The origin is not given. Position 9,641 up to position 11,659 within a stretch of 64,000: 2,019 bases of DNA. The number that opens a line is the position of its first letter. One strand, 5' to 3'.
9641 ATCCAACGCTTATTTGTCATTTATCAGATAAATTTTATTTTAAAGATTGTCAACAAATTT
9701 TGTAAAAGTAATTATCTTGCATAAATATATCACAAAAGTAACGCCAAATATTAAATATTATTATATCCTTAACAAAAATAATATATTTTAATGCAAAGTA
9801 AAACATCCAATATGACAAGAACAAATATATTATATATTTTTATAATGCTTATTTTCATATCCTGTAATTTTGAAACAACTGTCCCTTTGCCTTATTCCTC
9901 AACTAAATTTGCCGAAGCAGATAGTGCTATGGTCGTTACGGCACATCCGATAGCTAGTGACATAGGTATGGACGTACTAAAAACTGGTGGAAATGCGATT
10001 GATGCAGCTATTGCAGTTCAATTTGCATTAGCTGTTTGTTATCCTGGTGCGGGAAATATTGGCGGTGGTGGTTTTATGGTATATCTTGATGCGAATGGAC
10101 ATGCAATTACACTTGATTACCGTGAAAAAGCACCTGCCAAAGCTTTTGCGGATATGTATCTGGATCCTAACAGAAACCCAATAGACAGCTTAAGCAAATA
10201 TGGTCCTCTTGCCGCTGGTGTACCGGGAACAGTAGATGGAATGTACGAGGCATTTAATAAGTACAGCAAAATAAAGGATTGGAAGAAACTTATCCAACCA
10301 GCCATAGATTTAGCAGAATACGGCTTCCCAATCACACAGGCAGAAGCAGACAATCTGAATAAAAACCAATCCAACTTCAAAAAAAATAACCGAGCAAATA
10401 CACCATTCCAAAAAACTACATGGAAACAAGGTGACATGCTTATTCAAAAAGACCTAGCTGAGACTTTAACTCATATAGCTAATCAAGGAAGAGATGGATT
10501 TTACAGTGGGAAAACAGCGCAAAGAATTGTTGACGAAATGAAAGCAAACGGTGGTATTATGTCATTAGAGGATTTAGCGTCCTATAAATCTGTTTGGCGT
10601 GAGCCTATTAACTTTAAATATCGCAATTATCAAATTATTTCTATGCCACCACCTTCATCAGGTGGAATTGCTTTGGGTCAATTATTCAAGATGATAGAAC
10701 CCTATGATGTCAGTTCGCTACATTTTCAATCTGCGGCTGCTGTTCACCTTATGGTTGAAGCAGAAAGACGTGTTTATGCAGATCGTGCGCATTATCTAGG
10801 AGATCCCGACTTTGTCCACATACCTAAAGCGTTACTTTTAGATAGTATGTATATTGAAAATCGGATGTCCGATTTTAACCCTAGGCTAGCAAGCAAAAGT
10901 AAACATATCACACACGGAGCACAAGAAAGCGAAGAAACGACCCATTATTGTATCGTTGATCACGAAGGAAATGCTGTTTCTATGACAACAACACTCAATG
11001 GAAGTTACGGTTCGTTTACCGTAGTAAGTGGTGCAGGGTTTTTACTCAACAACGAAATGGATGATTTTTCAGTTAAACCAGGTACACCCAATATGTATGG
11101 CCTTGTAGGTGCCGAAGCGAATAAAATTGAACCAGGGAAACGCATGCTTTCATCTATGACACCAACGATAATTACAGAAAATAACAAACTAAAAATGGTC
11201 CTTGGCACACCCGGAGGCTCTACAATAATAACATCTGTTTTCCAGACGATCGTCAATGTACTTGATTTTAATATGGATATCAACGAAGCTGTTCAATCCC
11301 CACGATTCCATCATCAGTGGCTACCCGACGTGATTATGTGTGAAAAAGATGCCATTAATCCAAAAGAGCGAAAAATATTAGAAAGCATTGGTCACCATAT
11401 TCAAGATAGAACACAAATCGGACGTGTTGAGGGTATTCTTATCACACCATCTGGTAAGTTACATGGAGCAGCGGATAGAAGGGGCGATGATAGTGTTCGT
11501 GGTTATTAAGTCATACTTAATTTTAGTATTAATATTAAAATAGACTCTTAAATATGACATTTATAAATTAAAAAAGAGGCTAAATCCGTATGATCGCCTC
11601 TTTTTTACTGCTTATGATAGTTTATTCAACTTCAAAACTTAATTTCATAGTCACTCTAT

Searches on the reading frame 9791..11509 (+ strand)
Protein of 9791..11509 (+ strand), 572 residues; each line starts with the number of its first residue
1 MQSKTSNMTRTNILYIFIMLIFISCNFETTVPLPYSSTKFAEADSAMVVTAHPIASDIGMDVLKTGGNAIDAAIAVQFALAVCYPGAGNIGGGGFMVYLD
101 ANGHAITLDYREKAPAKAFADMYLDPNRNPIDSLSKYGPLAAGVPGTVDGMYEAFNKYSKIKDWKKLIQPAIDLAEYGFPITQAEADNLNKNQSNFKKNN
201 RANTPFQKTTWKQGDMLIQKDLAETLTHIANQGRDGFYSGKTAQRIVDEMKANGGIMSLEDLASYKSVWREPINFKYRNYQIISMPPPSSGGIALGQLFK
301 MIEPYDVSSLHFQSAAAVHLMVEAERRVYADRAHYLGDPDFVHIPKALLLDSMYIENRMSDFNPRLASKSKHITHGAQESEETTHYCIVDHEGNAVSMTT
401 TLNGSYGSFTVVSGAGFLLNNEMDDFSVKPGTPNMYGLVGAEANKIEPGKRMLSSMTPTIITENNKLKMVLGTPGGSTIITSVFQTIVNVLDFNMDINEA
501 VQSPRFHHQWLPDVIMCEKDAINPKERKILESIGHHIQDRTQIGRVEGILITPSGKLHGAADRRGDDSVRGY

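Call 10: search_protein_families(library=ncbifam, proteins=[window:9791-11509:+], max_evalue=0.00001)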
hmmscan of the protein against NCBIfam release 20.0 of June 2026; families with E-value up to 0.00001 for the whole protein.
window:9791-11509:+ (572 aa): 2 families
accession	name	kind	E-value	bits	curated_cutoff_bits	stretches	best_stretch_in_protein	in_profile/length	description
TIGR00066.1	g_glut_trans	equivalog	1.8e-173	577.7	357.85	1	47-564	2-518/518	gamma-glutamyltransferase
NF007187.0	PRK09615.1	equivalog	1.2e-166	555.4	990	1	42-570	46-579/581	gamma-glutamyltransferase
